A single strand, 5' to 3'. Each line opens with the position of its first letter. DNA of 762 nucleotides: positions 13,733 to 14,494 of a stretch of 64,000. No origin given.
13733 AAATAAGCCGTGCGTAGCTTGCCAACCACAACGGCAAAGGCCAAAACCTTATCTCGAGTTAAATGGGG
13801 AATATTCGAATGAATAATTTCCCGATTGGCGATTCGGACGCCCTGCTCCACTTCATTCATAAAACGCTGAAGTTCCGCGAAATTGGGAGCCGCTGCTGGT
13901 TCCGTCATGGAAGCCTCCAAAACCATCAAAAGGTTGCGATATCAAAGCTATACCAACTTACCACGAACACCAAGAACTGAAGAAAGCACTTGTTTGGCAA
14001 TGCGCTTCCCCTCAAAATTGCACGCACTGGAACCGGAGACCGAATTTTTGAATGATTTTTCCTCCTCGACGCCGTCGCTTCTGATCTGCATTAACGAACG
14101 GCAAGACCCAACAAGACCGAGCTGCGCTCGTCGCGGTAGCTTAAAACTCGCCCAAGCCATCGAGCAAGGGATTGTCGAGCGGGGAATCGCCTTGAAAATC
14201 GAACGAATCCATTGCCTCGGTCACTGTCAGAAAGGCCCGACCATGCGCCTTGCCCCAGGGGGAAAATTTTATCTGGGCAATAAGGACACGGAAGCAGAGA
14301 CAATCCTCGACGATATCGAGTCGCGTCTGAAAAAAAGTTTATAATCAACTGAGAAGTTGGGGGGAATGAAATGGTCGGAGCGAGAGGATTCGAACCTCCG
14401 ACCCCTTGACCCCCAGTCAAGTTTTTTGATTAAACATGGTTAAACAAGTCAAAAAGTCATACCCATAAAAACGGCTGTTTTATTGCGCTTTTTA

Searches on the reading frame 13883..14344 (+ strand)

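Call 9: search_protein_families(library=pfam, proteins=[window:13883-14344:+], max_evalue=0.01)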
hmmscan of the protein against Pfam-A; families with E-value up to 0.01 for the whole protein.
window:13883-14344:+ (153 aa): 1 family
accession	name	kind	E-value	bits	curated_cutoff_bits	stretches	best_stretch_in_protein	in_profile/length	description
PF01257.25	2Fe-2S_thioredx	-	0.0024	18.2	24.8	1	91-145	86-144/145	Thioredoxin-like [2Fe-2S] ferredoxin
